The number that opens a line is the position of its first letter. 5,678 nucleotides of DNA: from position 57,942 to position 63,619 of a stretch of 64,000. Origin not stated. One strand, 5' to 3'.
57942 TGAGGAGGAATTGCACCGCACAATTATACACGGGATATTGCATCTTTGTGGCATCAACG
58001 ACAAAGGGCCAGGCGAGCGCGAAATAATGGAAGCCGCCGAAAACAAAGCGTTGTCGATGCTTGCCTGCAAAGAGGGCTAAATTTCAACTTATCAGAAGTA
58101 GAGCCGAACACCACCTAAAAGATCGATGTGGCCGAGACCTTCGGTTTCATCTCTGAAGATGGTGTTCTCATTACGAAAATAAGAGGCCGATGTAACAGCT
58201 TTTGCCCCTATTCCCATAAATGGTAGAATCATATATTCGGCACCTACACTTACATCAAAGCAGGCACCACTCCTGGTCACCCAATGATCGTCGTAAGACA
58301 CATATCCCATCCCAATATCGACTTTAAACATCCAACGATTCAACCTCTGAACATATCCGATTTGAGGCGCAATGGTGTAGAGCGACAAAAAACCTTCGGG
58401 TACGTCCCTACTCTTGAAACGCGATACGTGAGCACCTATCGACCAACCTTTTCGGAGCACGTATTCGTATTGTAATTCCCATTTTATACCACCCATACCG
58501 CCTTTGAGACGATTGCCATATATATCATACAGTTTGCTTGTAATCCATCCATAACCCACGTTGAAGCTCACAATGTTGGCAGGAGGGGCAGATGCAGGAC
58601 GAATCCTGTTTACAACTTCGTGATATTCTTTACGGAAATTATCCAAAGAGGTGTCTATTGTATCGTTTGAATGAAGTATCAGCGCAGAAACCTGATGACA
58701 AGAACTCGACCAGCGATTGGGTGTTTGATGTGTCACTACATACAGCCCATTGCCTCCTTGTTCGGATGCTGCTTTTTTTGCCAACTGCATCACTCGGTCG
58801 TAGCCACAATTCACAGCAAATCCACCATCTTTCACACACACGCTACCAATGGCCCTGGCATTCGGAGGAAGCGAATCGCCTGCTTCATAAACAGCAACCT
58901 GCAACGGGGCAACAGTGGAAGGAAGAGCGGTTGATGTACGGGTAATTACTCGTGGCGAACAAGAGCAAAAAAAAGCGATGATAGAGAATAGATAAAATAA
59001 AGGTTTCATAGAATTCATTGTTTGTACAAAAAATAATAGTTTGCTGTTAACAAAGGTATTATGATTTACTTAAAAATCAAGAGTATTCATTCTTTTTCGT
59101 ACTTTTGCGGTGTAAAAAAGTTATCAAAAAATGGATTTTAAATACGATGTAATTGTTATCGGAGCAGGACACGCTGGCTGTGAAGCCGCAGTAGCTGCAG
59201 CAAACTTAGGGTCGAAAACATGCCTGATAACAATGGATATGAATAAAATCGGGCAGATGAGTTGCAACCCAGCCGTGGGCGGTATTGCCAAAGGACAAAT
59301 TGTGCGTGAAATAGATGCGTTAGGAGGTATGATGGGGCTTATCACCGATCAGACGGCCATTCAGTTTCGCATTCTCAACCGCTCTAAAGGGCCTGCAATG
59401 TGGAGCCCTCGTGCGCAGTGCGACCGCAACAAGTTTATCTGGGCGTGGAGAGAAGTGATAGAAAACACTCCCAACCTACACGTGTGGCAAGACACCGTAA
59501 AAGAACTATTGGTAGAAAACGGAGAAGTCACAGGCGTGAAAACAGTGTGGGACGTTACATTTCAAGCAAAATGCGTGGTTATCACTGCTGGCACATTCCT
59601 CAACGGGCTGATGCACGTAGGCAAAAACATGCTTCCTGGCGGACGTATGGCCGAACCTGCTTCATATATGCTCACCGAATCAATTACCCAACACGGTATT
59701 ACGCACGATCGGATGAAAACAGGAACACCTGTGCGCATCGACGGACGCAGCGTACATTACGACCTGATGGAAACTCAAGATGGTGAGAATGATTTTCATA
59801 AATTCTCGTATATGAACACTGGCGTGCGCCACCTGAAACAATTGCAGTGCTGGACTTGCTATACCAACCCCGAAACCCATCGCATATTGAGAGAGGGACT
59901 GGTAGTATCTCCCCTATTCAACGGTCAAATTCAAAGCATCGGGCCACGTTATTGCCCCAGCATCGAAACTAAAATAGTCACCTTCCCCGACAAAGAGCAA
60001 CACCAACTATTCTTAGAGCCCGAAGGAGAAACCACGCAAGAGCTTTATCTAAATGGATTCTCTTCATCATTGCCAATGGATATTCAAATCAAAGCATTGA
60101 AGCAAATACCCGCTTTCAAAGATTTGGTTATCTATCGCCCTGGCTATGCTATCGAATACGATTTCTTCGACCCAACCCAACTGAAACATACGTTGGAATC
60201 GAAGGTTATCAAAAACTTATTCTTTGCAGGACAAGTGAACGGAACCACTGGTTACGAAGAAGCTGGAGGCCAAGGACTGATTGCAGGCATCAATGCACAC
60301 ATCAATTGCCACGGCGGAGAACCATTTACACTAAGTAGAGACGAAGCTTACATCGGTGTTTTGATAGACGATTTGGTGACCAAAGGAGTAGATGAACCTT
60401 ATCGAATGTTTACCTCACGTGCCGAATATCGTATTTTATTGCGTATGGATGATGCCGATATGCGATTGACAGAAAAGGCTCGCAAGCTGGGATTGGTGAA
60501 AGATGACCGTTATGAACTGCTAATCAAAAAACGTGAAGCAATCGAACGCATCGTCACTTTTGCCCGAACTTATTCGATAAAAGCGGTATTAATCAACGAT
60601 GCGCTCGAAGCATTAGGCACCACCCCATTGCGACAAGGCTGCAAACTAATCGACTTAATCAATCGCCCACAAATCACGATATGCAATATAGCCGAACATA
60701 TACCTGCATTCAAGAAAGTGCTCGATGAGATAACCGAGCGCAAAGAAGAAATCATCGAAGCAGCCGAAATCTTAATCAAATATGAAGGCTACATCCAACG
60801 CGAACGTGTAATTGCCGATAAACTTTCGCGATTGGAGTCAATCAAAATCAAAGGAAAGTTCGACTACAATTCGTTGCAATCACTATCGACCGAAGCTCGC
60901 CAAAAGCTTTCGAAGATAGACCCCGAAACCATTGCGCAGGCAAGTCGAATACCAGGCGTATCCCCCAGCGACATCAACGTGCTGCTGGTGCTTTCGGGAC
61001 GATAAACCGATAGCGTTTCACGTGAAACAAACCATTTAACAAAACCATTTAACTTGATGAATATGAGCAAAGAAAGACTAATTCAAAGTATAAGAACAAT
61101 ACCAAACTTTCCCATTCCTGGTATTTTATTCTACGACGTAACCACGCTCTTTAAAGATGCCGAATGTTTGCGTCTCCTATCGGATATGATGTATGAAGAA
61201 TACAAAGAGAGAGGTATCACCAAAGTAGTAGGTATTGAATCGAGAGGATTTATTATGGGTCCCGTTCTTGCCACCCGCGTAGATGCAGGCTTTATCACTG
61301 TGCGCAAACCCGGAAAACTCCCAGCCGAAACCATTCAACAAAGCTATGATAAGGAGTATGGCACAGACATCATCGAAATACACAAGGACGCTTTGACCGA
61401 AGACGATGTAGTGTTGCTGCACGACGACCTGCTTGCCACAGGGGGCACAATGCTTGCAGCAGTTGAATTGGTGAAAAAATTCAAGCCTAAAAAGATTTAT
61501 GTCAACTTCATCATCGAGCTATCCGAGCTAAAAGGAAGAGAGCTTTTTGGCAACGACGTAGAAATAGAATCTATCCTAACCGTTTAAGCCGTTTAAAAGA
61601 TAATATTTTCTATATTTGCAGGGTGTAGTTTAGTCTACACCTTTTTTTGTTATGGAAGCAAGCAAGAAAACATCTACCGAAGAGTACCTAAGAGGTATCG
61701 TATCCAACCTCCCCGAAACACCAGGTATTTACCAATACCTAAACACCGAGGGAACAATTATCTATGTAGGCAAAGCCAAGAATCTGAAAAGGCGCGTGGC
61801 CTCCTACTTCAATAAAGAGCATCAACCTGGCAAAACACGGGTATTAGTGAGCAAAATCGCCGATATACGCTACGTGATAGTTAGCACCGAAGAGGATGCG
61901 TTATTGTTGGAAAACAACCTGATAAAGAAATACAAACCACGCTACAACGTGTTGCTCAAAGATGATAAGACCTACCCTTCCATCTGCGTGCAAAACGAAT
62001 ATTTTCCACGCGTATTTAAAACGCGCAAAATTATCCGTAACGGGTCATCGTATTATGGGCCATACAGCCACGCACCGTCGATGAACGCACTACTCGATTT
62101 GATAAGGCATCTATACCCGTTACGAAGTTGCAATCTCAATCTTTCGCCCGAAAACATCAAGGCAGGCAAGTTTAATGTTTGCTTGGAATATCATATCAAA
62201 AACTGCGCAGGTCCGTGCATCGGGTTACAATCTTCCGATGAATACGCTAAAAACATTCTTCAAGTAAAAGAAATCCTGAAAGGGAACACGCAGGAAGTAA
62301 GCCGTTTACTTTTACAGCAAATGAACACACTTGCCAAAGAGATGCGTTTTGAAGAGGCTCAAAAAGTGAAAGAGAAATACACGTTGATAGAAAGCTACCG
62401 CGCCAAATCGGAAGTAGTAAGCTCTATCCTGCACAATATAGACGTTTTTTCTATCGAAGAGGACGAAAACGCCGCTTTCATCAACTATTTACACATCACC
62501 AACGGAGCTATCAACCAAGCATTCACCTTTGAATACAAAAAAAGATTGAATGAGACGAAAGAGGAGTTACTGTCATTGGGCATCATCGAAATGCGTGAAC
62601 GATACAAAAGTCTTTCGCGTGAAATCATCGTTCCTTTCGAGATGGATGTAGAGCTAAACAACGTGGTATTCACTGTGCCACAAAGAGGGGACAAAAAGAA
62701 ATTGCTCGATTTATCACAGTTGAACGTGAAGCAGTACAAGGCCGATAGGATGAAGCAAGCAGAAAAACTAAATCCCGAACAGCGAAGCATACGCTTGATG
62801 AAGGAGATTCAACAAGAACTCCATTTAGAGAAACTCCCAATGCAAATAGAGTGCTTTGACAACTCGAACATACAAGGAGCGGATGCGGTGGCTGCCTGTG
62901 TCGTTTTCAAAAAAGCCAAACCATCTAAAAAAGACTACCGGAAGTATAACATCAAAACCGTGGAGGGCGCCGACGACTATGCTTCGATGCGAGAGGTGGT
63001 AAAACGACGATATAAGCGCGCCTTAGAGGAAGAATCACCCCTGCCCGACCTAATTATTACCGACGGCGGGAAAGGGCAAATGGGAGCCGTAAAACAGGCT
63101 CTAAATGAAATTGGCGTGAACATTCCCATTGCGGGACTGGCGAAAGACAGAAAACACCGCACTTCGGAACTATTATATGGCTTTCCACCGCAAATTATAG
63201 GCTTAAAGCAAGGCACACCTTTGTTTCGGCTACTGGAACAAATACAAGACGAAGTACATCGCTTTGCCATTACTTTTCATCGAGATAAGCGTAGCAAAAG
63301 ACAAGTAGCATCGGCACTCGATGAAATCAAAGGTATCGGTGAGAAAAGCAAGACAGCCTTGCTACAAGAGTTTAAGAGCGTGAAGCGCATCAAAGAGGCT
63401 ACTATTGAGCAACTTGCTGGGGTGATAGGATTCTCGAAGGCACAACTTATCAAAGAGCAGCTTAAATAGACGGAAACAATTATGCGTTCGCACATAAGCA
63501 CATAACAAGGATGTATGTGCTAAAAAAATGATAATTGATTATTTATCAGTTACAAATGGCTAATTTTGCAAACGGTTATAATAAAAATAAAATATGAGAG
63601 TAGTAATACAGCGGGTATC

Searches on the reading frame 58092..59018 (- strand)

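Call 91: search_protein_families(library=pfam, proteins=[window:58092-59018:-], max_evalue=0.001)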
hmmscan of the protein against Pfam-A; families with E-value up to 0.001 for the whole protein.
window:58092-59018:- (308 aa): 1 family
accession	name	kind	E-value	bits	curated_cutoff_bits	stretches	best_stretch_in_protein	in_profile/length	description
PF13505.12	OMP_b-brl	-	3.8e-05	24.4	28.7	1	153-273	25-149/175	Outer membrane protein beta-barrel domain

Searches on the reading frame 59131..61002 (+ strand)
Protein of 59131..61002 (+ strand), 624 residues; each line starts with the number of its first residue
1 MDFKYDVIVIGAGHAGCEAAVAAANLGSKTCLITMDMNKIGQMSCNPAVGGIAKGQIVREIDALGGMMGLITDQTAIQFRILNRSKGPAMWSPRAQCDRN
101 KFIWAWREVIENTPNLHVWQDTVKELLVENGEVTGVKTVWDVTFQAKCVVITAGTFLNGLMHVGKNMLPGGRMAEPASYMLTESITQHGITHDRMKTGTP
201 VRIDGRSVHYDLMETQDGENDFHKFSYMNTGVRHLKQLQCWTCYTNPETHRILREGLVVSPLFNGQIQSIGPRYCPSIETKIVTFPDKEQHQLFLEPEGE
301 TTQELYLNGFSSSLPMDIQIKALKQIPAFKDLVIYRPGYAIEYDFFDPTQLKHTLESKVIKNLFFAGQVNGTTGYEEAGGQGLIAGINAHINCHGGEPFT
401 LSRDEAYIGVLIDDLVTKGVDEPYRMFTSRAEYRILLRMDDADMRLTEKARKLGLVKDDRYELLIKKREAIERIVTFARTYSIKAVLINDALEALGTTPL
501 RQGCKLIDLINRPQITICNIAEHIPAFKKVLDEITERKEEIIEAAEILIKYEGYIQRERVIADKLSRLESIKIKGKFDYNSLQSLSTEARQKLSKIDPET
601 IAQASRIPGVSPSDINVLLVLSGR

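Call 100: list_cluster_members(proteins=[window:59131-61002:+, window:61652-63466:+, window:34241-35476:-])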
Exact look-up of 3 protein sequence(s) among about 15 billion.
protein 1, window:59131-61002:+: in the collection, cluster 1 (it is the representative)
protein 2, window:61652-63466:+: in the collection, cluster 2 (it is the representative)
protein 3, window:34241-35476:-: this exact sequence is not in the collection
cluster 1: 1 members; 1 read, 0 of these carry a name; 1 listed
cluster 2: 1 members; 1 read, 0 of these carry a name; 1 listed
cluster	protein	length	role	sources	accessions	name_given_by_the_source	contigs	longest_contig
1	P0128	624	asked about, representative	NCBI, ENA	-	-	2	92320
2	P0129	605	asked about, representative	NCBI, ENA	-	-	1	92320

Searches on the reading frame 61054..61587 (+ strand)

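Call 91: search_protein_families(library=pfam, proteins=[window:61054-61587:+], max_evalue=0.001)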
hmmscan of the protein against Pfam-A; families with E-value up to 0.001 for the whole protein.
window:61054-61587:+ (177 aa): 2 families
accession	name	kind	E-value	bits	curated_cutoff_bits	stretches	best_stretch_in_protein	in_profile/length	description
PF00156.33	Pribosyltran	-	1.3e-14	54.3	26.3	1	36-148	9-118/158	Phosphoribosyl transferase domain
PF14681.12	UPRTase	-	0.00063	19.7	27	1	114-154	118-159/206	Uracil phosphoribosyltransferase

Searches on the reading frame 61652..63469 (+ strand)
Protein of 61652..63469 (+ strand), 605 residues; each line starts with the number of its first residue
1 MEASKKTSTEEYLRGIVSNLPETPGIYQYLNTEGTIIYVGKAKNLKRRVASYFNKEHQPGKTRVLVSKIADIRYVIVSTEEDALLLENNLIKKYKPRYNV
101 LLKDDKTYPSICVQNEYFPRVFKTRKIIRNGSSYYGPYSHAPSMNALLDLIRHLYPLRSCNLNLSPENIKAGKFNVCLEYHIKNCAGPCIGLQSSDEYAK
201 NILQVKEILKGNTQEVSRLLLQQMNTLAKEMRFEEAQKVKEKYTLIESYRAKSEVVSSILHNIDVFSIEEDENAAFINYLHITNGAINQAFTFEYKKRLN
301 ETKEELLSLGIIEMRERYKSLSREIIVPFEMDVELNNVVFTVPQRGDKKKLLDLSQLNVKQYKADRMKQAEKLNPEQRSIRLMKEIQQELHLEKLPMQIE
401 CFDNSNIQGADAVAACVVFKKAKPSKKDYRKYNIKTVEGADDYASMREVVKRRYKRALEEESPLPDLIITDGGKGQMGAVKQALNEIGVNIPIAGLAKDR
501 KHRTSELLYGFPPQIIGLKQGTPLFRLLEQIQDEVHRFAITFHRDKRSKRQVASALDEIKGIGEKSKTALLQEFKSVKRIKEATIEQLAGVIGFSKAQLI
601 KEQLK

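Call 91: search_protein_families(library=pfam, proteins=[window:61652-63469:+], max_evalue=0.001)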
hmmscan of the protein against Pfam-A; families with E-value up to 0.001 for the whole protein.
window:61652-63469:+ (605 aa): 5 families
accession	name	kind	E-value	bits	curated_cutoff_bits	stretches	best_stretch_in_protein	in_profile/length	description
PF08459.17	UvrC_RNaseH_dom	-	3.2e-59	199.8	22.3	1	387-540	1-159/159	UvrC RNAse H endonuclease domain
PF22920.2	UvrC_RNaseH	-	2e-18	66.8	24.3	1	262-362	1-112/116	UvrC Ribonuclease H-like domain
PF01541.30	GIY-YIG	-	3.4e-12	46.9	22.6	1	25-99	3-78/78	GIY-YIG catalytic domain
PF14520.12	HHH_5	-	3.3e-07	31.1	27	1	555-605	3-56/57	Helix-hairpin-helix domain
PF24348.1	DUF7508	-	3.2e-05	24.4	26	0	14-70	12-56/79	Domain of unknown function (DUF7508)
